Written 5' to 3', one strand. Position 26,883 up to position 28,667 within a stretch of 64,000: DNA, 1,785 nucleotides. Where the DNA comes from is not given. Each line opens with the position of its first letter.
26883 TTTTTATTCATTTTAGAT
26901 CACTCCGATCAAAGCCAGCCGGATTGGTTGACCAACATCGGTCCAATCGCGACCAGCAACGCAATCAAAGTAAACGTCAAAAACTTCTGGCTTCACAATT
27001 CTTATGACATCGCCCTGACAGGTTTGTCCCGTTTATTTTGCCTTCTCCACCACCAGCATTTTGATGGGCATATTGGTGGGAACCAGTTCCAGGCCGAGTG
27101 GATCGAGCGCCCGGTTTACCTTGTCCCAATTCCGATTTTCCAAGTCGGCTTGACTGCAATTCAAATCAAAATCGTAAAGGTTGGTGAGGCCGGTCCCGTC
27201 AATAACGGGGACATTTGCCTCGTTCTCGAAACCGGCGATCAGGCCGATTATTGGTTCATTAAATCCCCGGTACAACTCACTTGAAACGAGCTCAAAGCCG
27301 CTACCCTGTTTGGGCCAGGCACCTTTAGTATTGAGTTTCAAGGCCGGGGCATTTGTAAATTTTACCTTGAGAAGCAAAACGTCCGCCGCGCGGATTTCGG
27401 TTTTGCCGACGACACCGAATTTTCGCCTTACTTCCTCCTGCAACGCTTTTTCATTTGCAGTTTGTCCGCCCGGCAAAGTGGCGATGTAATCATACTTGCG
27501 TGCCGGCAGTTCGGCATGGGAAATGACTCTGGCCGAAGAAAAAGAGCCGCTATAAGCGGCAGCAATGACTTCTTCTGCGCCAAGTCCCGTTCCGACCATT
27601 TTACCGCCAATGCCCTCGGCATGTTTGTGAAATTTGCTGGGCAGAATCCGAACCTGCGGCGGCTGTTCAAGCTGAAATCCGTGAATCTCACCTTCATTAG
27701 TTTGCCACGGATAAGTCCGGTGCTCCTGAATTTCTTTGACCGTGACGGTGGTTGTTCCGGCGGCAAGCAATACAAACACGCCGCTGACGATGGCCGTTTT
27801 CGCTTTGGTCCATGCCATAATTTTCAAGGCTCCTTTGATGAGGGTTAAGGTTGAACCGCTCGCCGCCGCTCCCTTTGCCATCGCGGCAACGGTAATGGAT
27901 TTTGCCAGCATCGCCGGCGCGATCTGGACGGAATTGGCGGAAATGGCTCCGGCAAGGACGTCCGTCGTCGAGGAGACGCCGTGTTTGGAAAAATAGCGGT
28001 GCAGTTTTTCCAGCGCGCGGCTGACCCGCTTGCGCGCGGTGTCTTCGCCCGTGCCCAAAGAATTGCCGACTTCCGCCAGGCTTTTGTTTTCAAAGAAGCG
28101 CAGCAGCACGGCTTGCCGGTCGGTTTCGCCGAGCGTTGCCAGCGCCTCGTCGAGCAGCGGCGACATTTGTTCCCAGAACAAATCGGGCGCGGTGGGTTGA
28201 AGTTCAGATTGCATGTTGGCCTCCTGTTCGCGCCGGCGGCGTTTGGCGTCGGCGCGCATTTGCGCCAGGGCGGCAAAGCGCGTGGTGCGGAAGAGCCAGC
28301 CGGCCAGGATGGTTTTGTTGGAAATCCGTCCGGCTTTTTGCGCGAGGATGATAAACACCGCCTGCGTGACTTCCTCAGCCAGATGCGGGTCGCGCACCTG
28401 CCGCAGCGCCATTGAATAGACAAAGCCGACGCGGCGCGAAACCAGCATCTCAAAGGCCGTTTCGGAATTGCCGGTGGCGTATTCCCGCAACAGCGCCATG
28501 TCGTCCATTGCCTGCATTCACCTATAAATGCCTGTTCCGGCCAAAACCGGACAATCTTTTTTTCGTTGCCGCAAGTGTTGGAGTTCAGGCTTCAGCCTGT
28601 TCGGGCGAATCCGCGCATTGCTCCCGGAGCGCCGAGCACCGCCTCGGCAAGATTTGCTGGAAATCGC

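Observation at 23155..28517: A modular family of ECF sigma-TM-sensor one-component fusions, plus a sigma-less copy that begins exactly at the shared anchor module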

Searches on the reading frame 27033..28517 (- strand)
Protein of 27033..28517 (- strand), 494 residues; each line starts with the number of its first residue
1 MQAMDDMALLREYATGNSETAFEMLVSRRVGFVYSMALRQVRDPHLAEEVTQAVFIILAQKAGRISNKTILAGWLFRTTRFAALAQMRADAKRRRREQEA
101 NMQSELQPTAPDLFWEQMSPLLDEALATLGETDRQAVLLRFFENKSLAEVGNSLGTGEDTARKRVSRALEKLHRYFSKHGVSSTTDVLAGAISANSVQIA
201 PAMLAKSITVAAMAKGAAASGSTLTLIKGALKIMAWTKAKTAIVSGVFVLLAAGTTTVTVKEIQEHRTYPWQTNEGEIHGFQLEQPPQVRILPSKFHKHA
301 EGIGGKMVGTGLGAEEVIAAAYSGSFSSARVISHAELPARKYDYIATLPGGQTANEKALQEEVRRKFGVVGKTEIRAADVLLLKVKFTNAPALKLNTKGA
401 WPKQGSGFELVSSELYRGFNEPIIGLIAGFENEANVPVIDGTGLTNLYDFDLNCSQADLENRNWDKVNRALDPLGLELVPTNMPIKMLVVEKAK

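Call 3: search_protein_families(library=pfam, proteins=[window:27033-28517:-], max_evalue=0.01)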
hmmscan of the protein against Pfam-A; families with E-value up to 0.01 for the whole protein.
window:27033-28517:- (494 aa): 4 families
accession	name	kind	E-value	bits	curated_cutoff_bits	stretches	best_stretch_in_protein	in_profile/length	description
PF04545.22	Sigma70_r4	-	2.3e-10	40.2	24.1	1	125-172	1-48/50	Sigma-70, region 4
PF12543.13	DUF3738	-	3.4e-10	40.7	22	1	337-492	22-189/190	Protein of unknown function (DUF3738)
PF08281.18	Sigma70_r4_2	-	8.8e-10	38.5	25.7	1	122-172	4-54/54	Sigma-70, region 4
PF04542.20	Sigma70_r2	-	1.4e-07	31.7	24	1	25-91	1-69/71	Sigma-70 region 2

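Call 4: search_protein_families(library=ncbifam, proteins=[window:27033-28517:-], max_evalue=0.01)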
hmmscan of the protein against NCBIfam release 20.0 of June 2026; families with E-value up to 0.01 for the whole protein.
window:27033-28517:- (494 aa): 60 families (the best 25 are shown)
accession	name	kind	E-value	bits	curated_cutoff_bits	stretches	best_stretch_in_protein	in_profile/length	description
NF009166.1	PRK12513.1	equivalog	4.6e-23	81.9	206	1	2-179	5-189/193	RNA polymerase sigma factor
NF009168.0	PRK12515.1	subfamily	1.7e-20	73.4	236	1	2-183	5-186/189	RNA polymerase sigma factor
NF009172.0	PRK12519.1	subfamily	4.9e-19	68.6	222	1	1-175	11-188/194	RNA polymerase sigma factor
TIGR02937.1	sigma70-ECF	superfamily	4.1e-18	65.6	42.9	1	21-175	2-164/165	sigma-70 family RNA polymerase sigma factor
TIGR02983.1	SigE-fam_strep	subfamily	8.6e-18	64.7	141.55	1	18-174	4-156/162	SigE family RNA polymerase sigma factor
TIGR02985.1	Sig70_bacteroi1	subfamily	1.6e-17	64.2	126.4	1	21-174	2-160/162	RNA polymerase sigma-70 factor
NF007228.0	PRK09646.1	subfamily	8.7e-17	61.4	226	1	4-174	15-188/194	ECF RNA polymerase sigma factor SigK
NF004113.0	PRK05602.1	equivalog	1.4e-15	57.5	208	1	3-177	29-202/211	RNA polymerase sigma factor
NF058625.1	sigma_PG0214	equivalog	4.9e-14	52.4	130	1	20-179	4-164/170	GFO_1088 family ECF-type sigma factor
NF007225.0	PRK09643.1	equivalog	9.7e-14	51.5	190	1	4-178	12-184/204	RNA polymerase sigma factor SigM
NF009176.0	PRK12524.1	equivalog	1e-13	51.5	264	1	2-159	9-167/196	RNA polymerase sigma factor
NF009171.0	PRK12518.1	equivalog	1.1e-13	51.4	208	1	16-182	23-190/191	RNA polymerase sigma factor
NF009190.0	PRK12538.1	equivalog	2.5e-13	50.3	303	1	5-167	49-210/233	RNA polymerase sigma factor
NF007216.0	PRK09638.1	equivalog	4.2e-13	49.5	194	1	3-180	2-178/180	RNA polymerase sigma factor SigY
NF007229.0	PRK09647.1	equivalog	9.4e-13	48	265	1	20-183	44-209/220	RNA polymerase sigma factor SigE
TIGR03435.1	Soli_TIGR03435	paralog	2e-10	40.8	40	1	296-493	20-234/241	TIGR03435 family protein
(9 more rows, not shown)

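Call 19: find_encoding_contigs(protein=window:27033-28517:-, flank=6000, max_places=4)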
Protein window:27033-28517:- (494 aa): 1 contig read that carries it; 1 place shown.
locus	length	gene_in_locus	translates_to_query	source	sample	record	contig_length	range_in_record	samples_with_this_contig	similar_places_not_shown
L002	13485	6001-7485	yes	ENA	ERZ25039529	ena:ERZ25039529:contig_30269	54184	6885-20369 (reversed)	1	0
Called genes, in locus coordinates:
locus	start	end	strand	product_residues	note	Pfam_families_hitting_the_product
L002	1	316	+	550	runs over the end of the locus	PF22848:ASD1_dom, PF06964:Alpha-L-AF_C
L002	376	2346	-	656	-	PF01435:Peptidase_M48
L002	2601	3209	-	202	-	PF04011:LemA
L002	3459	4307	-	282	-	PF01471:PG_binding_1, PF03734:YkuD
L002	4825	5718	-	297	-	PF01063:Aminotran_4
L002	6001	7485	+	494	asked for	PF04542:Sigma70_r2 (weak), PF08281:Sigma70_r4_2, PF04545:Sigma70_r4, PF12543:DUF3738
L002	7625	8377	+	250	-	-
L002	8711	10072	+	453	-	-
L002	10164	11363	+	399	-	PF04542:Sigma70_r2, PF07638:Sigma70_ECF (faint), PF08281:Sigma70_r4_2, PF04545:Sigma70_r4, PF22599:SecDF_P1_head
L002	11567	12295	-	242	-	PF00425:Chorismate_bind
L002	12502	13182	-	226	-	PF04715:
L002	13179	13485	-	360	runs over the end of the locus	PF27233:MJ0711_N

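Call 65: predict_structure(alignment_id=A6)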
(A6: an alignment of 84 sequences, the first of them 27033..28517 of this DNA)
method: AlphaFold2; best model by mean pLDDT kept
length: 494 residues; sequences in the alignment: 84
mean_pLDDT: 65.1   pTM: 0.44
mean pLDDT of the five models: 65.1, 63.5, 62.6, 61.9, 61.0
residues with pLDDT >= 90: 143; 70-90: 87; 50-70: 82; < 50: 182
segments of 3 or more residues with pLDDT < 50: 101-110, 222-234, 236-242, 250-312, 323-339, 341-351, 395-448, 492-494
pLDDT, mean of each block of 10 residues (from residue 1): 84 94 95 93 92 95 93 94 90 75 44 83 93 94 93 95 97 96 91 84 83 72 45 46 50 36 27 30 27 28 38 53 41 45 44 56 63 61 68 50 30 31 33 38 46 70 80 79 57 45
secondary structure, 60 per line:
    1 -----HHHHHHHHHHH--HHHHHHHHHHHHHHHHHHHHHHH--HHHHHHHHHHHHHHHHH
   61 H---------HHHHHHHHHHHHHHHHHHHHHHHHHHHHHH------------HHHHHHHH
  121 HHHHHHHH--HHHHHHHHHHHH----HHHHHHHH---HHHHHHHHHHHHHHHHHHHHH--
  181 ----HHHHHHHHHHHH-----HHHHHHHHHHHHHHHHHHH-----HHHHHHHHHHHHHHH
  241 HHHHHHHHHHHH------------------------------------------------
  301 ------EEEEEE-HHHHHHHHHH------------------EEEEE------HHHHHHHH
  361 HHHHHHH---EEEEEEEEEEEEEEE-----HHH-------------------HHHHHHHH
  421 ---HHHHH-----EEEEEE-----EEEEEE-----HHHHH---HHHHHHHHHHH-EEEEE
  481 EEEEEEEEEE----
elements in order: H6-16 H19-41 H44-61 H71-100 H113-128 H131-142 H147-154 H158-178 H185-196 H202-220 H226-252 E307-312 H314-323 E342-346 H353-367 E371-385 H413-420 H424-428 E434-439 E445-450 H456-460 H464-474 E476-490

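Call 70: fold_search(model_id=the predicted structure, library=pdb)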
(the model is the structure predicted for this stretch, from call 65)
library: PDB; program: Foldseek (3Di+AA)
matches with E <= 10: 506; with E <= 0.001: 25
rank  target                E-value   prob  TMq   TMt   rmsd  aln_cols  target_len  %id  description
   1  9m9e_F                8.2e-07  1.00  0.15  0.39  22.0       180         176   27  Structural Basis of Pausing During Transcription Initiation in Mycobacterium tuberculosis (released 2026-01-14)
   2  6dv9_F                5.3e-06  1.00  0.15  0.40  26.2       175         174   21  Crystal structure of Mycobacterium tuberculosis transcription initiation complex(ECF sigma factor L) containing 5nt RN (released 2019-02-20)
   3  5wur_A                1.0e-05  1.00  0.20  0.52   9.0       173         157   18  Crystal structure of SigW in complex with its anti-sigma RsiW, an oxdized form (released 2017-03-29)
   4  8z6g_D                1.2e-05  1.00  0.16  0.45  11.7       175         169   21  the AlgU-MucAcyto complex structure in Pseudomonas aeruginosa (released 2024-05-08)
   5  8z6g_B                1.4e-05  1.00  0.17  0.46  11.6       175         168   21  the AlgU-MucAcyto complex structure in Pseudomonas aeruginosa (released 2024-05-08)
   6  5wuq_A                1.8e-05  1.00  0.19  0.51   9.0       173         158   18  Crystal structure of SigW in complex with its anti-sigma RsiW, a zinc binding form (released 2017-03-29)
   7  5wuq_B                1.9e-05  1.00  0.20  0.53   9.0       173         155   19  Crystal structure of SigW in complex with its anti-sigma RsiW, a zinc binding form (released 2017-03-29)
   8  9m98_F                2.8e-05  1.00  0.13  0.36  27.1       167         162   28  Structural Basis of Pausing During Transcription Initiation in Mycobacterium tuberculosis (released 2026-01-14)
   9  5uxx_C                3.6e-05  1.00  0.18  0.47   8.9       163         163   20  Co-crystal structure of the sigma factor RpoE in complex with the anti-sigma factor NepR from Bartonella quintana (released 2018-02-28)
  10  9m9d_F                4.4e-05  1.00  0.14  0.43  27.2       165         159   28  Structural Basis of Pausing During Transcription Initiation in Mycobacterium tuberculosis (released 2026-01-14)
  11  6in7_B                4.6e-05  1.00  0.17  0.44  11.4       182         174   20  Crystal structure of AlgU in complex with MucA(cyto) (released 2019-07-24)
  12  6jcx_F                5.6e-05  1.00  0.12  0.30  26.7       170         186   19  Mycobacterium tuberculosis transcription initiation complex with ECF sigma factor sigma H and 6nt RNA (released 2019-05-29)
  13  5uxx_A                5.9e-05  1.00  0.17  0.44   9.1       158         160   22  Co-crystal structure of the sigma factor RpoE in complex with the anti-sigma factor NepR from Bartonella quintana (released 2018-02-28)
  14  6jbq_F                6.5e-05  1.00  0.18  0.45  27.5       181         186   22  CryoEM structure of Escherichia coli sigmaE transcription initiation complex containing 5nt of RNA (released 2019-05-29)
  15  6kon_F                6.9e-05  1.00  0.14  0.35  27.2       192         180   19  Mycobacterium tuberculosis initial transcription complex comprising sigma H and 5'-OH RNA of 5 nt (released 2020-03-11)
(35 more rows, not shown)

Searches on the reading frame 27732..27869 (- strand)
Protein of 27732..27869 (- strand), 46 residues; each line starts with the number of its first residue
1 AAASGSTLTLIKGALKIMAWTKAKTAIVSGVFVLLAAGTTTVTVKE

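Call 39: search_protein_representatives(alignment_id=A2)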
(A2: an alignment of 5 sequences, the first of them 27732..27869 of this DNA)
Query: 5 sequences, 46 profile positions. Proteins with E-value up to 0.001 (for the whole library): 1213; up to 1e-10: 370; up to 1e-30: 0. The best 150 are listed.
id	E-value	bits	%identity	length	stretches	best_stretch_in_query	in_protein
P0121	1.1e-18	82.9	-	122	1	1-46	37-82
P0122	2.3e-18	81.9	-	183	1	1-46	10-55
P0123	1.5e-17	79.2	-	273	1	1-45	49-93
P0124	1.0e-16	76.6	-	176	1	3-46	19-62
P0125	1.1e-16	76.5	-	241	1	2-46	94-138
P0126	1.5e-16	76.1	-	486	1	1-46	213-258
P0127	1.8e-16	75.8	-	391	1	1-45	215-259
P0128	1.9e-16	75.7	-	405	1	1-46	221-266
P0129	2.7e-16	75.2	-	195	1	1-46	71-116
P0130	3.3e-16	75.0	-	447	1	2-46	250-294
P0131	3.5e-16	74.9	-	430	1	1-46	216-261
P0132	4.9e-16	74.4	-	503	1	1-45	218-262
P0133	5.4e-16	74.3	-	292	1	1-46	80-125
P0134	5.5e-16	74.3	-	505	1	1-46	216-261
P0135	5.5e-16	74.2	-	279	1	1-45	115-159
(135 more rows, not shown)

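Call 47: search_protein_families(library=pfam, alignment_id=A5, max_evalue=0.001)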
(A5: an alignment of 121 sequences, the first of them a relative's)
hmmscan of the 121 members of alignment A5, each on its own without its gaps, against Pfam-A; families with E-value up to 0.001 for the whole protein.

A. member 1, P0122 (183 aa): 0 families

B. families by the number of members that match (of 121 scanned): 49 families (the first 25 are shown)
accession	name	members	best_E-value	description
PF04545.22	Sigma70_r4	95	6e-13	Sigma-70, region 4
PF08281.18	Sigma70_r4_2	94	3.5e-11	Sigma-70, region 4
PF04542.20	Sigma70_r2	72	6e-14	Sigma-70 region 2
PF12543.13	DUF3738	57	2.6e-27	Protein of unknown function (DUF3738)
PF13646.12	HEAT_2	3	3.7e-24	HEAT repeats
PF07638.17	Sigma70_ECF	3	0.0002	ECF sigma factor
PF00263.26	Secretin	2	1.5e-08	Bacterial type II and III secretion system protein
PF00595.29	PDZ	2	6.5e-08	PDZ domain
PF03130.22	HEAT_PBS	2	1.4e-07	PBS lyase HEAT-like repeat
PF13180.12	PDZ_2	2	2e-07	PDZ domain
PF17820.7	PDZ_6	2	4.6e-07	PDZ domain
PF13384.12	HTH_23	2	0.0001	Homeodomain-like domain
PF22599.2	SecDF_P1_head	1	5.3e-27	SecDF, P1 head subdomain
PF13432.12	TPR_16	1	3.6e-26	Tetratricopeptide repeat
PF14559.12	TPR_19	1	5.7e-25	Tetratricopeptide repeat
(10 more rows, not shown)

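Call 61: find_related_loci(query=A2, collection=genome_contigs, flank=2500)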
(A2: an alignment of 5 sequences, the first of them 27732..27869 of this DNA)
Query A2 (46 aa) in genome_contigs; peptide patterns used: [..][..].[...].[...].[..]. (x = any residue, [..] = any of these).
279 stretches matched a pattern; 234 encode a relative of the query (tblastn E <= 1e-3); the best 80 are kept; 79 distinct loci.
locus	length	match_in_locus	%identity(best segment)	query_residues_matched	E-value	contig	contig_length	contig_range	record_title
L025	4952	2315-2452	96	1-46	1e-22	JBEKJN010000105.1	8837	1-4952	MAG: Verrucomicrobiota bacterium isolate SPRUCE 324 SPRUCE_324_105, whole genome shotgun sequence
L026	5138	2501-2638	96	1-46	6e-22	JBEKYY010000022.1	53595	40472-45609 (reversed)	MAG: Verrucomicrobiota bacterium isolate SPRUCE 686 SPRUCE_686_22, whole genome shotgun sequence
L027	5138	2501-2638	89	1-46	2e-20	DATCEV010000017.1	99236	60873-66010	MAG TPA_asm: Verrucomicrobiia bacterium isolate SMAG_U7763 k141_457532, whole genome shotgun sequence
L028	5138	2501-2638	93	1-46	2e-20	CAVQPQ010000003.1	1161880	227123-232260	MAG: uncultured Verrucomicrobiae bacterium isolate MFD01231.bin.1.54 genome assembly, contig: contig_3351, whole genome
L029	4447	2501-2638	89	1-46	2e-20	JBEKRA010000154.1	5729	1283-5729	MAG: Verrucomicrobiota bacterium isolate SPRUCE 4 SPRUCE_4_154, whole genome shotgun sequence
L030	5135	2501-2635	89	2-46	2e-20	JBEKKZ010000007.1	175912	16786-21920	MAG: Verrucomicrobiota bacterium isolate SPRUCE 359 SPRUCE_359_7, whole genome shotgun sequence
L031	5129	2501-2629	91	4-46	2e-20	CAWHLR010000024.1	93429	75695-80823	MAG: uncultured Verrucomicrobiae bacterium isolate MFD04780.bin.2.51 genome assembly, contig: contig_4667, whole genome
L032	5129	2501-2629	91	4-46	5e-20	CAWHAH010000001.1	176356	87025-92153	MAG: uncultured Verrucomicrobiae bacterium isolate MFD01231.bin.2.53 genome assembly, contig: contig_12291, whole genome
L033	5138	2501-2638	87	1-46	9e-20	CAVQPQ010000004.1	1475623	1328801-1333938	MAG: uncultured Verrucomicrobiae bacterium isolate MFD01231.bin.1.54 genome assembly, contig: contig_4024, whole genome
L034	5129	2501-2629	88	4-46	8e-20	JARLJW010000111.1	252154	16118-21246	MAG: Verrucomicrobiia bacterium isolate MAG_BO64 MetaBAT2_Bin_64_Oxic_k141_2559228, whole genome shotgun sequence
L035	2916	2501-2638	87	1-46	1e-19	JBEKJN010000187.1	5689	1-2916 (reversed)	MAG: Verrucomicrobiota bacterium isolate SPRUCE 324 SPRUCE_324_187, whole genome shotgun sequence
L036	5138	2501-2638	89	1-46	1e-19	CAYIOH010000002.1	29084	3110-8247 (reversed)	MAG TPA_asm: uncultured Bifidobacteriaceae bacterium isolate ERP119705_co25_34 genome assembly, contig: NODE_795_length_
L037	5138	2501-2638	89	1-46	1e-19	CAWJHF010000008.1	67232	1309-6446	MAG: uncultured Verrucomicrobiae bacterium isolate MFD01231.bin.1.64 genome assembly, contig: contig_18706, whole genome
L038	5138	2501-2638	85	1-46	2e-19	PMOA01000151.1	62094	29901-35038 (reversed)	MAG: Limisphaerales bacterium isolate palsa_1371 73.20110600_P1D.3_contig_1838, whole genome shotgun sequence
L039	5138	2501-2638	83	1-46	2e-19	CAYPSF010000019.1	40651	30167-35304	MAG TPA_asm: uncultured Bifidobacteriaceae bacterium isolate binchicken_co54_474 genome assembly, contig: NODE_1629_leng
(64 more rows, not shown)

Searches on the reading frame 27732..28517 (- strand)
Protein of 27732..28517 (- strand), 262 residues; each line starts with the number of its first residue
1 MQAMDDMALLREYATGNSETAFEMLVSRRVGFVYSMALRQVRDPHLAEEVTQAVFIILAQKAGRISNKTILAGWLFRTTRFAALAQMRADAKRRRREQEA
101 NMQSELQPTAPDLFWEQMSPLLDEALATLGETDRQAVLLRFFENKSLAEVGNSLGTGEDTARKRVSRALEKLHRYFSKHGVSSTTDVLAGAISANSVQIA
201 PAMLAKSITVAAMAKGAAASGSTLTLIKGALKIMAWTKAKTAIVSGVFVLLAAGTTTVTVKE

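Call 56: find_homologous_proteins(query=window:27732-28517:-, max_evalue=1e-10)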
Query window:27732-28517:- (262 aa): 4858 proteins with E <= 1e-10 among 8000 candidates; the best 120 are listed.
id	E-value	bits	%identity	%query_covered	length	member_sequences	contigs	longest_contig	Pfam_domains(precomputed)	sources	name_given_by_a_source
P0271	2.7e-139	480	89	100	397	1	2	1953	PF04545.23,PF04542.21,PF08281.19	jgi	jgi:RNA polymerase sigma factor (sigma-70 family)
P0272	9.0e-139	479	87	100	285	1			PF04545.23,PF04542.21,PF08281.19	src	-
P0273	2.1e-136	471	87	100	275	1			PF04545.23,PF04542.21,PF08281.19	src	-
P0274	5.6e-136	470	88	98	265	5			PF04545.23,PF04542.21,PF08281.19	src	-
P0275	8.6e-135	466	93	92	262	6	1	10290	PF04545.23,PF04542.21,PF08281.19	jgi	jgi:RNA polymerase sigma factor (sigma-70 family)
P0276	8.6e-134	462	86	98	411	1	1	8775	PF04545.23,PF04542.21,PF08281.19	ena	-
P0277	5.7e-133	460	84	100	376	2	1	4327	PF04545.23,PF04542.21,PF08281.19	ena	-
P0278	8.3e-133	459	85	100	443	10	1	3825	PF06439.19,PF04545.23,PF04542.21,PF08281.19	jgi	jgi:RNA polymerase sigma factor (sigma-70 family)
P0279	1.6e-132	458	85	99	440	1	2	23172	PF06439.19,PF04545.23,PF04542.21,PF08281.19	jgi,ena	jgi:RNA polymerase sigma factor (sigma-70 family)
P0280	3.6e-132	457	86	99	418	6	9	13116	PF04545.23,PF04542.21,PF08281.19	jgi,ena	jgi:RNA polymerase sigma factor (sigma-70 family)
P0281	2.3e-131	454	85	99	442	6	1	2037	PF06439.19,PF04545.23,PF04542.21,PF08281.19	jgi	jgi:RNA polymerase sigma factor (sigma-70 family)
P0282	2.9e-131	454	86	97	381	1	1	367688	PF04545.23,PF04542.21,PF08281.19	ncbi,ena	-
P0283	8.5e-131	453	84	98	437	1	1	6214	PF06439.19,PF04545.23,PF04542.21,PF08281.19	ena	-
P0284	2.5e-130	451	84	100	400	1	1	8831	PF04545.23,PF04542.21,PF08281.19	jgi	jgi:RNA polymerase sigma factor (sigma-70 family)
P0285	5.7e-128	443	82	100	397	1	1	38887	PF04545.23,PF08281.19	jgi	jgi:RNA polymerase sigma factor (sigma-70 family)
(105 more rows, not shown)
